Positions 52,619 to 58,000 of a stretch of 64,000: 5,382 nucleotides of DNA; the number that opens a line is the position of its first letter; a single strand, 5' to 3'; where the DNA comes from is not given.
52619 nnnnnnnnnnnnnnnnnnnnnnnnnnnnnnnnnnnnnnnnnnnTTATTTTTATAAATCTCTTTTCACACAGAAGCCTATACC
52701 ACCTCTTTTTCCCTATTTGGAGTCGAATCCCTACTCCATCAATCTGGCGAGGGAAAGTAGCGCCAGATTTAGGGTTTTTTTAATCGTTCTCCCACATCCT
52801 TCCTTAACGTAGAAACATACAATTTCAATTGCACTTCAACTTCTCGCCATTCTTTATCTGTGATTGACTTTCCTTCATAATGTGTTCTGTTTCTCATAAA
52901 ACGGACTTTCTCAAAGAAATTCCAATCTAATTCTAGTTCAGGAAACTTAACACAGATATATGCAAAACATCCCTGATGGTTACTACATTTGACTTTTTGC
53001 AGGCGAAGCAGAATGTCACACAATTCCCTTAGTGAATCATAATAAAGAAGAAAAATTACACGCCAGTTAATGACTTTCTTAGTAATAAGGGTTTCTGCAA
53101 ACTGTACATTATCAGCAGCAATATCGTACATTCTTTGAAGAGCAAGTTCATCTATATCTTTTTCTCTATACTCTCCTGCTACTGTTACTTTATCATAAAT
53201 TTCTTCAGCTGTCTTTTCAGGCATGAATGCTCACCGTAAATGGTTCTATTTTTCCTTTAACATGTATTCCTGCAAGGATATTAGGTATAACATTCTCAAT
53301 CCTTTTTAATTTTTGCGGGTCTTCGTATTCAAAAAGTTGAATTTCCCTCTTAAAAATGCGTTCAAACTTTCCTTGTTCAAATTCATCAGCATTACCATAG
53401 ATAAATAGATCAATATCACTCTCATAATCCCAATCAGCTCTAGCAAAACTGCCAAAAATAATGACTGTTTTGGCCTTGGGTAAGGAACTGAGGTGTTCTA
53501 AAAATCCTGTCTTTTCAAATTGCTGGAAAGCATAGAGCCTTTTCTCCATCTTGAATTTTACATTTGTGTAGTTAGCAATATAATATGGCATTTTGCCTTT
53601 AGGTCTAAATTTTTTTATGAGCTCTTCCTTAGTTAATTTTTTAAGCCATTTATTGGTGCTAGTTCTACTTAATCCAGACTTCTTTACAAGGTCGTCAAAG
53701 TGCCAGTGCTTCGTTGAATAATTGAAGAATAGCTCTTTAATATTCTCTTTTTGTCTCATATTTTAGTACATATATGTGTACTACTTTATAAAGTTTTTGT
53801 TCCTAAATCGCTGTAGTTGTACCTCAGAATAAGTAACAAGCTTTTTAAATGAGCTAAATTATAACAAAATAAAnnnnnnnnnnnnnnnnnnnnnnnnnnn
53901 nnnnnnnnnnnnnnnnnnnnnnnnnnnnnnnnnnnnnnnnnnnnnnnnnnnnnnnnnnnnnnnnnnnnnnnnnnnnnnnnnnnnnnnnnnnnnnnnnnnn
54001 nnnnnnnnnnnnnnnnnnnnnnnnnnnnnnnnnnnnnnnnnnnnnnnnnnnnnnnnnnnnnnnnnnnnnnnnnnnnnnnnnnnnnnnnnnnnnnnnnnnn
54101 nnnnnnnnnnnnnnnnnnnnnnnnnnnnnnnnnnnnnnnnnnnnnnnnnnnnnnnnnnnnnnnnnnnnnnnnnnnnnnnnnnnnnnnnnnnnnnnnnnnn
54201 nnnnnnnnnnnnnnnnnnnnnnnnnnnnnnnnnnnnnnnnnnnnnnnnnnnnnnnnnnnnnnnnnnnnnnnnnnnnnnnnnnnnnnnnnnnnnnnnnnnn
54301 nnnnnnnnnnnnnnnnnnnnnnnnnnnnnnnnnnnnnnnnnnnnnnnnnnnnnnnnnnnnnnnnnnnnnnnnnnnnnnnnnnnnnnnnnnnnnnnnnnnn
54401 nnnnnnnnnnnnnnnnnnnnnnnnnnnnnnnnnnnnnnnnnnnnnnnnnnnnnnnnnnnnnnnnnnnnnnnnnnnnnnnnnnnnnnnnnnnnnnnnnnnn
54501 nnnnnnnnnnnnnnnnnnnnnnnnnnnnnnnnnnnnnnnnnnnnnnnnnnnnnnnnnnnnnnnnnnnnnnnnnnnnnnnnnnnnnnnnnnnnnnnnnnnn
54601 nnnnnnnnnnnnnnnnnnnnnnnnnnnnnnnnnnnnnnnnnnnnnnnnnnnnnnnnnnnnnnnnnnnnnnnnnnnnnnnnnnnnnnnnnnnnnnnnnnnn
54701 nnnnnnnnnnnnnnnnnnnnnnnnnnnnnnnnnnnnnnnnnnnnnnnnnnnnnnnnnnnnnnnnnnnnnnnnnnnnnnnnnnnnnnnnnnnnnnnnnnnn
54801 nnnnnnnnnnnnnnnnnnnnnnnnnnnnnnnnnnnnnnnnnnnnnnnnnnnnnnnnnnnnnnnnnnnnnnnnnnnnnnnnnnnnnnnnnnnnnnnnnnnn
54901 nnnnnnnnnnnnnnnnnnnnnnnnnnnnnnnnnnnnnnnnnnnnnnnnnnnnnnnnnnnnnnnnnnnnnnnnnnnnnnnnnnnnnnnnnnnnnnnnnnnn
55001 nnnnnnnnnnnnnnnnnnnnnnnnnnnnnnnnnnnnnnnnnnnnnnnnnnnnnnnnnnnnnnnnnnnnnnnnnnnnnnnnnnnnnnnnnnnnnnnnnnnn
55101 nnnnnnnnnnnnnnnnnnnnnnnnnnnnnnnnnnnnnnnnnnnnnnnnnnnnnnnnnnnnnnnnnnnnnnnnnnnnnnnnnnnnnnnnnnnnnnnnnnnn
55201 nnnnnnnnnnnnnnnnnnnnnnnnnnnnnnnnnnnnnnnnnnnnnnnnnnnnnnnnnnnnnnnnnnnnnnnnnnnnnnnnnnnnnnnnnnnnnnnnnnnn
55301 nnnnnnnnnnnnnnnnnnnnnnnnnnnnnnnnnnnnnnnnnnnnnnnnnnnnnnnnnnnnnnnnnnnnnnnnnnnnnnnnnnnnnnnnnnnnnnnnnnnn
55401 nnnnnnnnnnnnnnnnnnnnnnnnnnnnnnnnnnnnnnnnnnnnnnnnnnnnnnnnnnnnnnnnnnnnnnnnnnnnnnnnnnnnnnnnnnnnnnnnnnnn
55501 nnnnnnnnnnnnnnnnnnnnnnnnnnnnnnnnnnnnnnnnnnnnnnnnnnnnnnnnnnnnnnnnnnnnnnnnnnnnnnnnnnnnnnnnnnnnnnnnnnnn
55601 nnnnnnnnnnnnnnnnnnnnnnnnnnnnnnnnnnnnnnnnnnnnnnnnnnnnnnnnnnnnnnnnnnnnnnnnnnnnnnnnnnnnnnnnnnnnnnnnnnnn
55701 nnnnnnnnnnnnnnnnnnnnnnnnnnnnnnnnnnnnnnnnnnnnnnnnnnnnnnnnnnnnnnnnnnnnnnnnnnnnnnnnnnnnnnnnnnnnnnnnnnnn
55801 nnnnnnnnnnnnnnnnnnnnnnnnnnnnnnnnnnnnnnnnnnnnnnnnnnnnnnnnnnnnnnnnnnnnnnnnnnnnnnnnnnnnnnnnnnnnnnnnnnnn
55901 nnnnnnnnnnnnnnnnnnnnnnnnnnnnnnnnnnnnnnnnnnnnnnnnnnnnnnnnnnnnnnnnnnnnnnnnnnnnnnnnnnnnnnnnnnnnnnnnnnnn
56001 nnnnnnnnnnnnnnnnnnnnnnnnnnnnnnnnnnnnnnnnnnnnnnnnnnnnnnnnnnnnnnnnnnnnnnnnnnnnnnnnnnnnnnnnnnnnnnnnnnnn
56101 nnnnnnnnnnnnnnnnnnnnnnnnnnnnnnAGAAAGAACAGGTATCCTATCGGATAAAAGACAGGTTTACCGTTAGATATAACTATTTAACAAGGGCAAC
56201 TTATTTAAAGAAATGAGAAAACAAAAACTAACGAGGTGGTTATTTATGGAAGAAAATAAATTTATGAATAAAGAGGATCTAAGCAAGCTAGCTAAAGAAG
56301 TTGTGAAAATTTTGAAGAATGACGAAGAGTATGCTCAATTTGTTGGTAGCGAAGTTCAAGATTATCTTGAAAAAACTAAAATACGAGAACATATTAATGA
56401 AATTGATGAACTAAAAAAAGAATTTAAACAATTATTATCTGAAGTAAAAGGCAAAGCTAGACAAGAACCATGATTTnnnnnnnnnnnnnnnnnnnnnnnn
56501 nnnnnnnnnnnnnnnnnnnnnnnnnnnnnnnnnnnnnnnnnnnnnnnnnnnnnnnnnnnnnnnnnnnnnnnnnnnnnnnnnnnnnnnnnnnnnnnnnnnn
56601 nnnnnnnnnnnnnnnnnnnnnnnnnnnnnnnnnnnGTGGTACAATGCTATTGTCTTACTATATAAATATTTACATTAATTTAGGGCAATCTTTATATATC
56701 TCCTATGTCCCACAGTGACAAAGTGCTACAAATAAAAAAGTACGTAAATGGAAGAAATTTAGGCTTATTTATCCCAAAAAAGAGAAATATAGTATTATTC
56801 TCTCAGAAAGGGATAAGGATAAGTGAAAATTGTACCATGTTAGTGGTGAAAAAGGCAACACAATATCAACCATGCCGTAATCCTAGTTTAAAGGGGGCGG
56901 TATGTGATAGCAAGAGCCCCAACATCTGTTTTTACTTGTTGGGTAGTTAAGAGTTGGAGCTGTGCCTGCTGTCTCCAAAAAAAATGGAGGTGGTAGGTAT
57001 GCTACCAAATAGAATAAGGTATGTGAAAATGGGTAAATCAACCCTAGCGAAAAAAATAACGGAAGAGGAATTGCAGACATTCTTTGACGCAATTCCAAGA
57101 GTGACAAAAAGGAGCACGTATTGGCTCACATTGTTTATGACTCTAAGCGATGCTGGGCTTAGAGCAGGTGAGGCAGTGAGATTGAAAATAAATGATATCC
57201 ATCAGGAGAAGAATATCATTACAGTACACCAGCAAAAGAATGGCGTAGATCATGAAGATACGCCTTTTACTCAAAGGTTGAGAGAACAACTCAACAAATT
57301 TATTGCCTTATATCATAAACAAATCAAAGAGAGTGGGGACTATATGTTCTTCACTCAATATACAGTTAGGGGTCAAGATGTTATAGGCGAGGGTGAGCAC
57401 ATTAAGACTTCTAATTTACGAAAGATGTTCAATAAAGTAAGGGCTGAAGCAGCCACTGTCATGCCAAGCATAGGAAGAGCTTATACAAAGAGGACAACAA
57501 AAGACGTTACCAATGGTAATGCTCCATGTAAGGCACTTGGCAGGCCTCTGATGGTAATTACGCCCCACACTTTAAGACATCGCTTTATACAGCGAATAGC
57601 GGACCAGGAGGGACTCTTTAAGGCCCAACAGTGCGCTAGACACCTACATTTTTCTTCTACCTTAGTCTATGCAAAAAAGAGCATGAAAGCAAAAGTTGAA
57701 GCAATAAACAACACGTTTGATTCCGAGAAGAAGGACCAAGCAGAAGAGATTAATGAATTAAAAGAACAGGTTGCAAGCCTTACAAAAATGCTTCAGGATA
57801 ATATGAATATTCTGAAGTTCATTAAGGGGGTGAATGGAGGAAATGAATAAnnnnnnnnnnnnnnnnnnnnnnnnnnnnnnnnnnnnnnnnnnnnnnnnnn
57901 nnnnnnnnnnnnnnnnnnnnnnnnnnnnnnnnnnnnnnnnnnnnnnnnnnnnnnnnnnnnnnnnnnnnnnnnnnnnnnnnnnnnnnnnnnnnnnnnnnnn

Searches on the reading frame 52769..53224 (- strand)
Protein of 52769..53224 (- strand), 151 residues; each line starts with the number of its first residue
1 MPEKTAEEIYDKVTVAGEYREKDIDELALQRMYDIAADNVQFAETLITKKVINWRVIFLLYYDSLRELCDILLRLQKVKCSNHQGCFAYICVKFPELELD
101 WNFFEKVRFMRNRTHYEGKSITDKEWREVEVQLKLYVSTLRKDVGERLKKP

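Call 12: search_protein_families(library=pfam, proteins=[window:52769-53224:-], max_evalue=0.01)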
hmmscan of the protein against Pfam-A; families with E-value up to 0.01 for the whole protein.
window:52769-53224:- (151 aa): 1 family
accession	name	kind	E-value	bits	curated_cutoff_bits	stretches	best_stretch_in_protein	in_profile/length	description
PF08616.15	SPA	-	0.00055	20.4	22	1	35-100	7-71/113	Stabilization of polarity axis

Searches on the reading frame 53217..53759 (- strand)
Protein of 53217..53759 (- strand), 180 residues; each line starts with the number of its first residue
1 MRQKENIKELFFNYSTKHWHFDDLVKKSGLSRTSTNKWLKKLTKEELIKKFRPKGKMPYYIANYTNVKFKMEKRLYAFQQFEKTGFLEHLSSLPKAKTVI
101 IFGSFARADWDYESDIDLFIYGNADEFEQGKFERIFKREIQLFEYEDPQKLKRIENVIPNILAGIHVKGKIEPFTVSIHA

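Call 12: search_protein_families(library=pfam, proteins=[window:53217-53759:-], max_evalue=0.01)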
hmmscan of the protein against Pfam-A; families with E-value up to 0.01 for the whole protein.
window:53217-53759:- (180 aa): 3 families
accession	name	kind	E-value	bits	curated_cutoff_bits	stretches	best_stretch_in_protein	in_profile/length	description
PF01909.29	NTP_transf_2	-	1.2e-09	38.9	21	1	86-174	4-81/93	Nucleotidyltransferase domain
PF18765.7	Polbeta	-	2.2e-08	34.6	26.9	1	90-149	7-72/93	Polymerase beta, Nucleotidyltransferase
PF01047.28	MarR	-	0.00075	19.8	24.6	1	22-53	21-52/59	MarR family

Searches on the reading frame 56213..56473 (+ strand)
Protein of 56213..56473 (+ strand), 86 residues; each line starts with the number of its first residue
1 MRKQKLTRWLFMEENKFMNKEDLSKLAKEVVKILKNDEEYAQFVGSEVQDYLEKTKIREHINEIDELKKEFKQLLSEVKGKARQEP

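Call 12: search_protein_families(library=pfam, proteins=[window:56213-56473:+], max_evalue=0.01)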
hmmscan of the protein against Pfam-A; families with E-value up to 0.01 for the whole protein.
window:56213-56473:+ (86 aa): 1 family
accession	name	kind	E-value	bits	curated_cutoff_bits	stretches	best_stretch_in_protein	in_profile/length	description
PF22403.1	DUF6981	-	0.0019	18.5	26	1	10-40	31-61/84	Domain of unknown function (DUF6981)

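Call 94: search_protein_families(library=phrogs, proteins=[window:56213-56473:+], max_evalue=0.001)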
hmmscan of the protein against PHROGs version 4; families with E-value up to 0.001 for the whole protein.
window:56213-56473:+ (86 aa): 0 families

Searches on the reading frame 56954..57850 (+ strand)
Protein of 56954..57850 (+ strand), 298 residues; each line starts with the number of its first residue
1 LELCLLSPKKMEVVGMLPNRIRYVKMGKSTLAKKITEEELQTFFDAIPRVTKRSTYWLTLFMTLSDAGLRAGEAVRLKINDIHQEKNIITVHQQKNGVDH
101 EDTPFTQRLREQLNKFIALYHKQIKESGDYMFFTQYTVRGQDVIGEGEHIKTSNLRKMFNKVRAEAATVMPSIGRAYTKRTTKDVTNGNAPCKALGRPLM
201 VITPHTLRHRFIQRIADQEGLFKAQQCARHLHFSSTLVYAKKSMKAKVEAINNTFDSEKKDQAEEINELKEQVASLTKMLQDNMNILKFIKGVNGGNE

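Call 12: search_protein_families(library=pfam, proteins=[window:56954-57850:+], max_evalue=0.01)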
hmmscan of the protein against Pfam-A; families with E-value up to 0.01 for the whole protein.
window:56954-57850:+ (298 aa): 4 families
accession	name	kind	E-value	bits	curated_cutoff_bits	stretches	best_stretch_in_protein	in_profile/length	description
PF00589.27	Phage_integrase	-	3.2e-16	60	27.1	1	34-244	2-170/172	Phage integrase family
PF16036.10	Chalcone_3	-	0.001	19.7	27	0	74-149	59-132/165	Chalcone isomerase-like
PF16046.10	FAM76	-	0.0068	16.3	28.5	0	241-283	194-236/298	FAM76 protein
PF01544.23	CorA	-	0.0092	15.8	27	0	235-291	158-219/292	CorA-like Mg2+ transporter protein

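Call 26: find_related_loci(query=window:56954-57850:+, collection=viral_contigs, flank=10000)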
Query window:56954-57850:+ (298 aa) in viral_contigs; peptide patterns used: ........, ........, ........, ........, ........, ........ (x = any residue, [..] = any of these).
1 stretches matched a pattern, but none encodes a relative of the query by tblastn (E <= 1e-3).

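Call 28: find_homologous_proteins(query=window:56954-57850:+, max_evalue=0.00001)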
Query window:56954-57850:+ (298 aa): 2 proteins with E <= 0.00001 among 594 candidates.
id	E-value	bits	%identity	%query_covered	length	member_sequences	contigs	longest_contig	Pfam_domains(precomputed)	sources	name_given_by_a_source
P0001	8.0e-177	605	100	92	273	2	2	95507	PF00589.28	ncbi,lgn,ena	-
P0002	8.1e-138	477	80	90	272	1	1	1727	PF00589.28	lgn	-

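Call 38: find_encoding_contigs(protein=P0002, flank=10000, max_places=5)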
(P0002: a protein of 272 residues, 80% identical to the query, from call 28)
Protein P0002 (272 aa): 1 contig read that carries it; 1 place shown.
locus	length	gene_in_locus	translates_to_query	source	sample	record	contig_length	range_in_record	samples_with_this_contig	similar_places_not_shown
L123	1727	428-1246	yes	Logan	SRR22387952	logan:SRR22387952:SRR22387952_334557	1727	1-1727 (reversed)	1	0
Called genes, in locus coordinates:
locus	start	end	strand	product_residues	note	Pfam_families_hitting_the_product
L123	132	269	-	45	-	-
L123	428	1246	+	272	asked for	PF00589:Phage_integrase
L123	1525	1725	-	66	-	?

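Call 50: find_related_loci(query=A2, collection=viral_contigs, flank=10000)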
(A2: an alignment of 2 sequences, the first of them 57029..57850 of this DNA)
Query A2 (273 aa) in viral_contigs; peptide patterns used: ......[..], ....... (x = any residue, [..] = any of these).
328 stretches matched a pattern, but none encodes a relative of the query by tblastn (E <= 1e-3).

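Call 55: search_protein_representatives(alignment_id=A2)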
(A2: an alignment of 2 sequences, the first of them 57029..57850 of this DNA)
Query: 2 sequences, 273 profile positions. Proteins with E-value up to 0.001 (for the whole library): 239; up to 1e-10: 24; up to 1e-30: 1. The best 150 are listed.
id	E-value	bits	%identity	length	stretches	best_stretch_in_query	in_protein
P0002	1.5e-179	611.7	-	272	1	1-272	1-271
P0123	4.0e-28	115.1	-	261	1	5-261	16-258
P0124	9.1e-28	113.9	-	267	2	8-110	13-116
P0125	1.4e-27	113.3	-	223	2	169-236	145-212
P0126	1.2e-23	100.3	-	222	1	6-233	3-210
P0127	1.6e-21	93.4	-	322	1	7-261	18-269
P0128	8.8e-21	91.0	-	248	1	5-249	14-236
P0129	6.3e-20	88.2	-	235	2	16-112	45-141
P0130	4.6e-19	85.3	-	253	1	5-254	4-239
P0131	5.1e-19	85.2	-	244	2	5-109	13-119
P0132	8.0e-19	84.6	-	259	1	8-229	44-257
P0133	2.0e-18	83.3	-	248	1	7-250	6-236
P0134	3.4e-18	82.5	-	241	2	4-110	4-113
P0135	6.2e-18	81.6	-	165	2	47-117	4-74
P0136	6.3e-18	81.6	-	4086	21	33-71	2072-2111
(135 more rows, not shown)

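Call 60: find_encoding_contigs(protein=P0123, flank=10000, max_places=3)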
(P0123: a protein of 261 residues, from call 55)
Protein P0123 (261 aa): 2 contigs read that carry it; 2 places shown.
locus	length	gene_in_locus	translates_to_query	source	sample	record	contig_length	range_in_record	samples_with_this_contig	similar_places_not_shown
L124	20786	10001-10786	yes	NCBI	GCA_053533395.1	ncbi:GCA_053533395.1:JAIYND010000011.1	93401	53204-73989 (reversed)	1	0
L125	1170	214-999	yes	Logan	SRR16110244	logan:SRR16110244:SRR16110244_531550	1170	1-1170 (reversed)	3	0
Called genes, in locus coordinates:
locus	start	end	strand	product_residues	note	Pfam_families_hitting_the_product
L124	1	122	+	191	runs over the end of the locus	-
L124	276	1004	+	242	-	-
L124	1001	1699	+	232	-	-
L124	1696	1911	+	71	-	-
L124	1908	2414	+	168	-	-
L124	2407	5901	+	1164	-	-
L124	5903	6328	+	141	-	-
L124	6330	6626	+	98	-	-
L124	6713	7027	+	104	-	-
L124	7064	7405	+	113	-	-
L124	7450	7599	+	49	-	-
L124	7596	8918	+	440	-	PF13229:Beta_helix (weak)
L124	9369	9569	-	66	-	-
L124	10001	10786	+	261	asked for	PF00589:Phage_integrase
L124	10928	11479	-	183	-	PF00571:CBS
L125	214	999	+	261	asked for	PF00589:Phage_integrase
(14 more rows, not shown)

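Call 66: find_encoding_contigs(protein=P0124, flank=10000, max_places=3)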
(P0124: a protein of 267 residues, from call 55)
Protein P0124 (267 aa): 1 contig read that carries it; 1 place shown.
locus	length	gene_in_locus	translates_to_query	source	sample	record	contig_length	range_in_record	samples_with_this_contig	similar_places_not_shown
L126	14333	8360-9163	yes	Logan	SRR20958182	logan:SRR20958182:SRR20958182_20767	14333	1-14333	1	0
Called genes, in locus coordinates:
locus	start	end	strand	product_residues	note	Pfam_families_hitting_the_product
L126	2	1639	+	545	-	?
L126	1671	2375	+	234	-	-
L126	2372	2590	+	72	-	-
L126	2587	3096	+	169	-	-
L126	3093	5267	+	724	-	PF13385:Laminin_G_3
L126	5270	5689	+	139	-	-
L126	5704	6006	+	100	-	-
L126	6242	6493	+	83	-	-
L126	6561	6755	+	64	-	-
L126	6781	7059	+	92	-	-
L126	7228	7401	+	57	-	-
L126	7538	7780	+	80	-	-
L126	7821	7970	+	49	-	PF04014:MazE_antitoxin (weak)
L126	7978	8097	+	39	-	-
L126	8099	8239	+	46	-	-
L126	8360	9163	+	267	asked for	PF00589:Phage_integrase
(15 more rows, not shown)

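Call 83: search_solved_structures(query=A3, max_evalue=0.001)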
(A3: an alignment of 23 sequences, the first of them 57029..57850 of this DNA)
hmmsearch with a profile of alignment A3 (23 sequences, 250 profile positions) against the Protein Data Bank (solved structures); distinct sequences matched with E-value up to 0.001: 15.
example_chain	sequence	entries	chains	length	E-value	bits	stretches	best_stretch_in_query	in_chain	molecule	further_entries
4a8e_A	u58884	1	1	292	4.7e-25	91.5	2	7-143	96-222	PROBABLE TYROSINE RECOMBINASE XERC-LIKE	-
5hxy_A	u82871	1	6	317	8e-22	80.9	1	11-210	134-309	Tyrosine recombinase XerA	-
2a3v_A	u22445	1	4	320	1.8e-14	56.8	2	9-100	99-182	site-specific recombinase IntI4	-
1a0p_A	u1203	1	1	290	2e-14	56.7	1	9-209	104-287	SITE-SPECIFIC RECOMBINASE XERD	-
5jjv_A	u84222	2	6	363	3.8e-14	55.7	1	7-210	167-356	Tyrosine recombinase XerH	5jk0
9i5v_14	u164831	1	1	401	5e-14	55.4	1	8-245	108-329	Ribosome-associated translation inhibitor RaiA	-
5dcf_A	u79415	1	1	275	6.2e-13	51.8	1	14-211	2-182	Tyrosine recombinase XerD,DNA translocase FtsK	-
5vfz_A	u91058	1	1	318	2.7e-12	49.7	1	160-198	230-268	Gp33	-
6en0_A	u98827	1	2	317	7.7e-12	48.2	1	20-206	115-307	Int protein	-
6emy_A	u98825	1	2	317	1.8e-11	47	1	20-212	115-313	Int protein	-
6emz_A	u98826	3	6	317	1.6e-10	43.9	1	20-206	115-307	Int protein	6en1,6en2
5dor_A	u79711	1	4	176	1.2e-06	31.2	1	163-211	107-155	Integrase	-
5c6k_A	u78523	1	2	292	4.3e-06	29.4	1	163-211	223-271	Integrase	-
3nkh_A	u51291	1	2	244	6e-06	28.9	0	20-74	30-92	Integrase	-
1aih_A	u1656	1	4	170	5.8e-05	25.7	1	115-211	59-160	HP1 INTEGRASE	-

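Call 85: find_encoding_contigs(protein=P0126, flank=10000, max_places=3)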
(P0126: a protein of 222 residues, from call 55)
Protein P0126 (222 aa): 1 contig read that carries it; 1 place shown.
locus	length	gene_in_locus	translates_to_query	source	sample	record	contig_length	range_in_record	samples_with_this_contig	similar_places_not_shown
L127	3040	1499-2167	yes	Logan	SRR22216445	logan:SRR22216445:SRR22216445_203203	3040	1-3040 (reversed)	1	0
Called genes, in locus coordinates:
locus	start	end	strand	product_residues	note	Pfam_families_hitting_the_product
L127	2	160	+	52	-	?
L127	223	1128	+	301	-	-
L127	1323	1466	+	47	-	PF09853:DUF2080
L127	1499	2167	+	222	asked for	PF00589:Phage_integrase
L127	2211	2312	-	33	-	-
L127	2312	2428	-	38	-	-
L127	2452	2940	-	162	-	-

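Call 86: find_encoding_contigs(protein=P0128, flank=10000, max_places=3)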
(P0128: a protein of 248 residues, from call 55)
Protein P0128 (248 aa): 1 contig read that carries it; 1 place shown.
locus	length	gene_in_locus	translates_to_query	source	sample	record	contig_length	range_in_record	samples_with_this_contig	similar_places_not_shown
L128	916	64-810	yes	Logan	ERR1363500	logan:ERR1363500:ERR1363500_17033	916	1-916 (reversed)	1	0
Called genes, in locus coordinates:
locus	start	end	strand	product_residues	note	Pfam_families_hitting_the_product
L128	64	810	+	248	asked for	PF00589:Phage_integrase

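Call 95: search_protein_families(library=phrogs, proteins=[window:56999-57850:+], max_evalue=0.001)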
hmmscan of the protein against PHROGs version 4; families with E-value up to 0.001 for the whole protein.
window:56999-57850:+ (283 aa): 2 families
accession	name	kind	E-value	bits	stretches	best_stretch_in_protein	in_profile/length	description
phrog_1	-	integration and excision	6.8e-19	69.5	1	16-249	267-460/611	integrase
phrog_216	-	integration and excision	3.2e-16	60.3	1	21-267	57-263/301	integrase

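Call 99: predict_structure(alignment_id=A3)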
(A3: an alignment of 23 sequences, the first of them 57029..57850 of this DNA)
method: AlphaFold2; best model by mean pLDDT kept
length: 273 residues; sequences in the alignment: 23
mean_pLDDT: 89.4   pTM: 0.78
mean pLDDT of the five models: 89.4, 89.1, 88.1, 86.1, 79.8
residues with pLDDT >= 90: 186; 70-90: 63; 50-70: 20; < 50: 4
segments of 3 or more residues with pLDDT < 50: 1-4
pLDDT, mean of each block of 10 residues (from residue 1): 62 96 98 98 97 97 92 91 97 98 97 90 95 98 96 76 62 91 95 94 92 85 82 74 91 93 86 59
secondary structure, 60 per line:
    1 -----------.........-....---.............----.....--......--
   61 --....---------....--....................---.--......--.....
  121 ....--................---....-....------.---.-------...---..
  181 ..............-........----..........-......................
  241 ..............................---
elements in order: H12-20 H22-25 H29-41 H46-50 E63-66 E76-79 H82-101 E108-113 E116-124 H127-142 H146-149 E151-154 E173-175 H179-194 H196-203 H208-217 H219-270

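Call 101: fold_search(model_id=the predicted structure, library=pdb)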
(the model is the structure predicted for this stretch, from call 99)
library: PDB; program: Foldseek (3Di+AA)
matches with E <= 10: 357; with E <= 0.001: 75
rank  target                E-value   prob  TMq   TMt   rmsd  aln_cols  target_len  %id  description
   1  5hxy_A                2.0e-08  1.00  0.57  0.56   5.0       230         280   20  Crystal structure of XerA recombinase (released 2017-02-01)
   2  2a3v_C                3.5e-08  1.00  0.52  0.45   6.9       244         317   19  Structural basis for broad DNA-specificity in integron recombination (released 2006-05-02)
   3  2a3v_A                5.7e-08  1.00  0.52  0.46   7.2       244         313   19  Structural basis for broad DNA-specificity in integron recombination (released 2006-05-02)
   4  2a3v_B                5.7e-08  1.00  0.50  0.43   7.6       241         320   19  Structural basis for broad DNA-specificity in integron recombination (released 2006-05-02)
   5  5hxy_D                6.3e-08  1.00  0.55  0.55   6.1       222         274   19  Crystal structure of XerA recombinase (released 2017-02-01)
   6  5hxy_F                7.9e-08  1.00  0.55  0.56   5.6       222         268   19  Crystal structure of XerA recombinase (released 2017-02-01)
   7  5hxy_C                1.2e-07  1.00  0.56  0.55   5.5       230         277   20  Crystal structure of XerA recombinase (released 2017-02-01)
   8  5hxy_B                2.1e-07  1.00  0.55  0.55   5.0       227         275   18  Crystal structure of XerA recombinase (released 2017-02-01)
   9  6en2_A                4.5e-07  1.00  0.50  0.44   8.8       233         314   17  Structure of the Tn1549 transposon Integrase (aa 82-397, R225K) in complex with a circular intermediate DNA (CI6b-DNA) (released 2018-04-04)
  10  6emz_A                7.4e-07  1.00  0.47  0.41   8.4       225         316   16  Structure of the Tn1549 transposon Integrase (aa 82-397, R225K) in complex with circular intermediate DNA (CI5-DNA) (released 2018-04-04)
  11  5jjv_A                8.2e-07  1.00  0.55  0.43   3.8       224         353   16  Crystal structure of XerH site-specific recombinase bound to palindromic difH substrate: post-cleavage complex (released 2016-12-28)
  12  6en0_A                8.7e-07  1.00  0.50  0.44   9.3       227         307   17  Structure of the Tn1549 transposon Integrase (aa 82-397) in complex with circular intermediate DNA (CI5-DNA) (released 2018-04-04)
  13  6emy_A                1.3e-06  1.00  0.53  0.46   9.1       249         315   16  Structure of the Tn1549 transposon Integrase (aa 82-397, Y379F) in complex with transposon right end DNA (released 2018-04-04)
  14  5jk0_C                1.6e-06  1.00  0.52  0.42   5.2       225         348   16  Crystal structure of XerH site-specific recombinase bound to difH substrate: pre-cleavage complex (released 2016-12-28)
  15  6en0_B                2.1e-06  1.00  0.50  0.45   8.1       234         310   18  Structure of the Tn1549 transposon Integrase (aa 82-397) in complex with circular intermediate DNA (CI5-DNA) (released 2018-04-04)
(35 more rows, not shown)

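Call 104: search_dna_similar(query=window:56999-57850:+, collection=phages, mode=protein, max_evalue=0.001, max_rows=10)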
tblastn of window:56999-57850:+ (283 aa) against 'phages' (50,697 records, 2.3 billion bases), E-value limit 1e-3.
Records with a match: 1; places in all: 1; records where one place covers at least 80% of the query: 0.
Best place of each record, by identity: <60% 1.
By first word of the organism name: Lacticaseibacillus 1.
By host as written in the record: Lacticaseibacillus rhamnosus LMG 23327 1.
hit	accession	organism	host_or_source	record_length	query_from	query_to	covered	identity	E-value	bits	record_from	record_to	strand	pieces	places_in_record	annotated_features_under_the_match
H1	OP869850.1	Lacticaseibacillus phage R24.2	Lacticaseibacillus rhamnosus LMG 23327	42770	21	80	21%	38.3%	9e-4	47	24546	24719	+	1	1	hypothetical protein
